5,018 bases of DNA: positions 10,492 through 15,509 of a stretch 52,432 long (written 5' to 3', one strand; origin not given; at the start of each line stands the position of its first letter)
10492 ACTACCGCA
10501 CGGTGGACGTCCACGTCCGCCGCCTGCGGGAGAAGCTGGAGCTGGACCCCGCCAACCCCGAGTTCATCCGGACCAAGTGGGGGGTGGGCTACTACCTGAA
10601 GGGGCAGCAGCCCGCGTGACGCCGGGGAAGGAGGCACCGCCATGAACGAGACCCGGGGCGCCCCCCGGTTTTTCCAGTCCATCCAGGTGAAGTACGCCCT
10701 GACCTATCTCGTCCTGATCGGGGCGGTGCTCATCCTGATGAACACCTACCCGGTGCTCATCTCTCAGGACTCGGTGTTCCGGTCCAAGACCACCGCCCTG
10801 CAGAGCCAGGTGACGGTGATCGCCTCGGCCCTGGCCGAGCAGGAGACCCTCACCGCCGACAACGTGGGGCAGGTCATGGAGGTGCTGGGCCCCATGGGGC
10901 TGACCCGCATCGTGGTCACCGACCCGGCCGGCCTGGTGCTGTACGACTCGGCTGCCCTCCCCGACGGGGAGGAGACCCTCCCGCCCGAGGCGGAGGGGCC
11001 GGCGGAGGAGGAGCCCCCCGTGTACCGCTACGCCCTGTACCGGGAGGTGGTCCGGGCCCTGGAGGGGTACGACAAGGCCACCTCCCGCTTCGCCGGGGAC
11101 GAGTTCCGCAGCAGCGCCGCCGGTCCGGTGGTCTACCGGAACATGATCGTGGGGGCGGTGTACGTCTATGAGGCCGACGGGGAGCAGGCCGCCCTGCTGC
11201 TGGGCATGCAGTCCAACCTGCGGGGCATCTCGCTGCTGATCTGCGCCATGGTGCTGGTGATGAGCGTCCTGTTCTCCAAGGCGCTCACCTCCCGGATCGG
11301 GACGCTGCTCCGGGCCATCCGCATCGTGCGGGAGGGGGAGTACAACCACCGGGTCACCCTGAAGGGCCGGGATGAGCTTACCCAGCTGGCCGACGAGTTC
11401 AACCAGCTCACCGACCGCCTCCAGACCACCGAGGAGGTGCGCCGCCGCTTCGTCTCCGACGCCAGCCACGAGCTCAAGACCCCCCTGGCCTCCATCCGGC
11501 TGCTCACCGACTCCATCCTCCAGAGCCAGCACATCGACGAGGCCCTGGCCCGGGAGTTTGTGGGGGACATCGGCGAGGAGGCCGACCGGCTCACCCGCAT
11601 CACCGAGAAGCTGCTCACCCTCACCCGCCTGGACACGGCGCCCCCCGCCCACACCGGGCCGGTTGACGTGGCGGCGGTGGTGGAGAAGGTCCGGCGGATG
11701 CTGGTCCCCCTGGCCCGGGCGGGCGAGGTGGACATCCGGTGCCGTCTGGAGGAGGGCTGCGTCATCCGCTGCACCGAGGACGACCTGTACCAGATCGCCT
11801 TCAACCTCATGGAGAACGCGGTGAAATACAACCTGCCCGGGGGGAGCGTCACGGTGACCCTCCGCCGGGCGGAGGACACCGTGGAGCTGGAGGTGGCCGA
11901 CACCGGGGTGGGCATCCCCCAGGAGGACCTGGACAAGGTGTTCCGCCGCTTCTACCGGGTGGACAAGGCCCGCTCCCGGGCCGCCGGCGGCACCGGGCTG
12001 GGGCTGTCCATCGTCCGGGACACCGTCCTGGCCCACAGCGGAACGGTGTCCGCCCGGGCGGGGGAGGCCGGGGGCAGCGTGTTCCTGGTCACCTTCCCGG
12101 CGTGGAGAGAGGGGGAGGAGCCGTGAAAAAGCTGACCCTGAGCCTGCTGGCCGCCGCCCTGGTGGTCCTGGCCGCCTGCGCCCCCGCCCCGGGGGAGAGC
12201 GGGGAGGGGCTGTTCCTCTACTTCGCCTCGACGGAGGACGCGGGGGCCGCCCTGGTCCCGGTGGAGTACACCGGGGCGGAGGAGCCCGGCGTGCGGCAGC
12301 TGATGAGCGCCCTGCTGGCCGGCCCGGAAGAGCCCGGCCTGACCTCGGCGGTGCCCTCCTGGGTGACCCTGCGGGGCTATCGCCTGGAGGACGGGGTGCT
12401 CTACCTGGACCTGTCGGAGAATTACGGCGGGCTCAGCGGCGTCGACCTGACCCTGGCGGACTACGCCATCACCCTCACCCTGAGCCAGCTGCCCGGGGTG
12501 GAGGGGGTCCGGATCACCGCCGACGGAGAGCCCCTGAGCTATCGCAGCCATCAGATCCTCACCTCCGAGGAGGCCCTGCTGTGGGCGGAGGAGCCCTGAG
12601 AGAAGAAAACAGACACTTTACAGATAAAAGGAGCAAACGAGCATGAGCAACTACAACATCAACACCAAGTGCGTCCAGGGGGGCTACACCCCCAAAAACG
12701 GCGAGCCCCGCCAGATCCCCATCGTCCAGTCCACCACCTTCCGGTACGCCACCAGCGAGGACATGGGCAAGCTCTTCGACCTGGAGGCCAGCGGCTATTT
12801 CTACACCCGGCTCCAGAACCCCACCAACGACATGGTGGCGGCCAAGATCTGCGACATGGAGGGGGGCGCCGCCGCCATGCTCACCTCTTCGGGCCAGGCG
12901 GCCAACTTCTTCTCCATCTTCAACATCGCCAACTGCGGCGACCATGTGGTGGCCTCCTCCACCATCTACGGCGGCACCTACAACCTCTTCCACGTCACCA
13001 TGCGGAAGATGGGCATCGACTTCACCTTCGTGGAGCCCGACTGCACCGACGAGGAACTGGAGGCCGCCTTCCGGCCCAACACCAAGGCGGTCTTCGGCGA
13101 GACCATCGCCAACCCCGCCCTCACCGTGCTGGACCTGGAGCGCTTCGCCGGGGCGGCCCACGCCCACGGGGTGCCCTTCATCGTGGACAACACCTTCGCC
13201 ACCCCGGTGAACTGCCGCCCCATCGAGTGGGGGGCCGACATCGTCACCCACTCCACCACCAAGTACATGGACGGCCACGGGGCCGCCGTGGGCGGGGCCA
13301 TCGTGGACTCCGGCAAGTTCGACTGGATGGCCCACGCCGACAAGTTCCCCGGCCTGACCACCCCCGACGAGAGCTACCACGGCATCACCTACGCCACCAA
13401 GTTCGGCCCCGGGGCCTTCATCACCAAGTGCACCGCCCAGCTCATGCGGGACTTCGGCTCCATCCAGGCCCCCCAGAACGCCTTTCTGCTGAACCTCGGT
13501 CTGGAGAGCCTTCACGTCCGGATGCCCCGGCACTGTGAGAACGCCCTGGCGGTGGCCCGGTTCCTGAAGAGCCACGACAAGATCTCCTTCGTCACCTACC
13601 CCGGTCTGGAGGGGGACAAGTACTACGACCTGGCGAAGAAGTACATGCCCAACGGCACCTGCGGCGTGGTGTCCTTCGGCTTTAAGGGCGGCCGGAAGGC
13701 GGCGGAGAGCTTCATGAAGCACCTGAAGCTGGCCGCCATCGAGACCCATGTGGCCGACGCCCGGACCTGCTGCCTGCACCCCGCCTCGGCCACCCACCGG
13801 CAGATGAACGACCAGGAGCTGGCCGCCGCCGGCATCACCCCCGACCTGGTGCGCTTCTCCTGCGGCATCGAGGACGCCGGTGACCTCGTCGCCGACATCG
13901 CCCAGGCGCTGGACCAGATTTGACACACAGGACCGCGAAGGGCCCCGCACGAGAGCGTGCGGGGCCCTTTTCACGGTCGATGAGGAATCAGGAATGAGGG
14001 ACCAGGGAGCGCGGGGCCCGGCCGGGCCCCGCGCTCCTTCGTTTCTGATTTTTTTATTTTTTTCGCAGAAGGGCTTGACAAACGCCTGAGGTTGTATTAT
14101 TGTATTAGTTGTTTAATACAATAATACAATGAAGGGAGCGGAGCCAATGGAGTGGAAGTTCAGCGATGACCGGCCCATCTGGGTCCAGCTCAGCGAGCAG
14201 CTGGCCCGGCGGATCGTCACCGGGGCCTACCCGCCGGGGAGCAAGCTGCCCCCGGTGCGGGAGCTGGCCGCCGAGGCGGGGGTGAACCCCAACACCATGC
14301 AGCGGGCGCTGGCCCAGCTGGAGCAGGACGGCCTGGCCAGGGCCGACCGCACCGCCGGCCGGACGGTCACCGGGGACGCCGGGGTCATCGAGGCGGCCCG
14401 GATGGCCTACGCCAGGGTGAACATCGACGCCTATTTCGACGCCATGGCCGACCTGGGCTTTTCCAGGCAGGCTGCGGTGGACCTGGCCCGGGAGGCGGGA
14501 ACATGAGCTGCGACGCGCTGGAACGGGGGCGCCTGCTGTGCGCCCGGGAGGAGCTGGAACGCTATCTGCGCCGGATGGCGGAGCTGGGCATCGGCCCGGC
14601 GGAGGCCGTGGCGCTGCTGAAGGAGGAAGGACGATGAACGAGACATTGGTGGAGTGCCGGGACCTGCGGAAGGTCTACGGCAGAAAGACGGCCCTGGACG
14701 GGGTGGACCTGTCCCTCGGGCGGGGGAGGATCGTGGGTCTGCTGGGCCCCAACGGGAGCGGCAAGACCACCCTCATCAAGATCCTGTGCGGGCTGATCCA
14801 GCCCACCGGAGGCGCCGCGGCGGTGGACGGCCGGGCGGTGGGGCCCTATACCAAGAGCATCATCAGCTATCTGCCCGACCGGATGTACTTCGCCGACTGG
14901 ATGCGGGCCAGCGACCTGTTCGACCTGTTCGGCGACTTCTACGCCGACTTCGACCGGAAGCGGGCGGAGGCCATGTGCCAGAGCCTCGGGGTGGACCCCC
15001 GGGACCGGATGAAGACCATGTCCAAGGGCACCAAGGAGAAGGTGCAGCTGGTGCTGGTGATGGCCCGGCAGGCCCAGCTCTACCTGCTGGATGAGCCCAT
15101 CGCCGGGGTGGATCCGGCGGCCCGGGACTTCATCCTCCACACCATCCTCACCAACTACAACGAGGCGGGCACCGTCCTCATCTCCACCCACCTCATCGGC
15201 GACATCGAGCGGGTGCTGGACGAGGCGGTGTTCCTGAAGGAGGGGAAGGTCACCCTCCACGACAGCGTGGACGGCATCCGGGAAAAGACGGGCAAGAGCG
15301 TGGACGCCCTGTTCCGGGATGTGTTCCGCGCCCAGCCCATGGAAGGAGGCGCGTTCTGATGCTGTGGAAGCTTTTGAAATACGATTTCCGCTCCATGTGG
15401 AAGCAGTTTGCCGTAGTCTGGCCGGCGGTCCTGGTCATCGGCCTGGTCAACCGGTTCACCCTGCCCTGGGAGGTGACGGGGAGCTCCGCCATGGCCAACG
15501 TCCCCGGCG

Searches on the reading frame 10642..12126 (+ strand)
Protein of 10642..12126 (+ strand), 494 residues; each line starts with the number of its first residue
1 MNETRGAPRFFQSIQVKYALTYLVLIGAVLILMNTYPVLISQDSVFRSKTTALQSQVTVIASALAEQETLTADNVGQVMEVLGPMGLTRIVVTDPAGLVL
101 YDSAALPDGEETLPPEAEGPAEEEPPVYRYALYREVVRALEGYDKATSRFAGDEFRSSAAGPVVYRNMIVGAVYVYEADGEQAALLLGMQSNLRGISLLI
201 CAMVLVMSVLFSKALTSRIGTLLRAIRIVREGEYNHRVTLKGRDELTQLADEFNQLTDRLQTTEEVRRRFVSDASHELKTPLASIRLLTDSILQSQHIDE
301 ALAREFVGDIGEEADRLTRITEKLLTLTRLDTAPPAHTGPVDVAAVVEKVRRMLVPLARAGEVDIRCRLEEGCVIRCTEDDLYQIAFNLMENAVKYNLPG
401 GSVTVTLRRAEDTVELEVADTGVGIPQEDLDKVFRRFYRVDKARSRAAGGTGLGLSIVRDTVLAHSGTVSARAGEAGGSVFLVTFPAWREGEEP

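Call 36: search_protein_families(library=pfam, proteins=[window:10642-12126:+], max_evalue=0.0001)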
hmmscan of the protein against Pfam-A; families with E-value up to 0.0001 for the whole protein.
window:10642-12126:+ (494 aa): 3 families
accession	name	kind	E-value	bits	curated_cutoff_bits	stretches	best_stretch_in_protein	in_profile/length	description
PF02518.31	HATPase_c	-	6.3e-29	101.1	26.4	1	379-487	3-109/111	Histidine kinase-, DNA gyrase B-, and HSP90-like ATPase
PF00512.31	HisKA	-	3e-14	53.2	26.9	1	267-332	2-65/66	His Kinase A (phospho-acceptor) domain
PF00672.30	HAMP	-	1e-10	42.2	25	1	210-261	1-52/53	HAMP domain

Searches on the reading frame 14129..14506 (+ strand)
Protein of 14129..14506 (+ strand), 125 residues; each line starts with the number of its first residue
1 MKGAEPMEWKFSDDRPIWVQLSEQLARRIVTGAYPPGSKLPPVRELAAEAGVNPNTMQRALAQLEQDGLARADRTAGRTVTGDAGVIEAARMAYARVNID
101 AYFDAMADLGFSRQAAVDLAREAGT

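Call 37: search_protein_families(library=pfam, proteins=[window:14129-14506:+], max_evalue=0.0001)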
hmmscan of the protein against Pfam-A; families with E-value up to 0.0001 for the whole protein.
window:14129-14506:+ (125 aa): 1 family
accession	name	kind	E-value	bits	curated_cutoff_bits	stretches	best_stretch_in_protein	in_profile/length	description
PF00392.27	GntR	-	2.8e-15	56.2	27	1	20-77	4-61/64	Bacterial regulatory proteins, gntR family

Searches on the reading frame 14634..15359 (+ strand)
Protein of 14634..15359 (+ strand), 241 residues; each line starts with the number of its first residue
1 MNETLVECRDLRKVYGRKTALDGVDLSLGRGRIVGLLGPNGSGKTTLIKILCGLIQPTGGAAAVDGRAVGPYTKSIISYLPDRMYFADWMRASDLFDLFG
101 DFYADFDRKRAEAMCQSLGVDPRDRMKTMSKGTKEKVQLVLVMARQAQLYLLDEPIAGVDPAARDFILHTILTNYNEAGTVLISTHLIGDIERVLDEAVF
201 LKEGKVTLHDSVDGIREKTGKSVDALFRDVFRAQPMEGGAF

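Call 37: search_protein_families(library=pfam, proteins=[window:14634-15359:+], max_evalue=0.0001)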
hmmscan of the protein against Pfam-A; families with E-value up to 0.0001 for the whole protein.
window:14634-15359:+ (241 aa): 2 families
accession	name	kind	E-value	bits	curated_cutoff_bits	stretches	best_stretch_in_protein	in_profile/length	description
PF00005.33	ABC_tran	-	1.6e-23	84.3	25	1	21-157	1-137/137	ABC transporter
PF13304.12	AAA_21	-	4.5e-13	50.4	27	1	128-186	237-298/304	AAA domain, putative AbiEii toxin, Type IV TA system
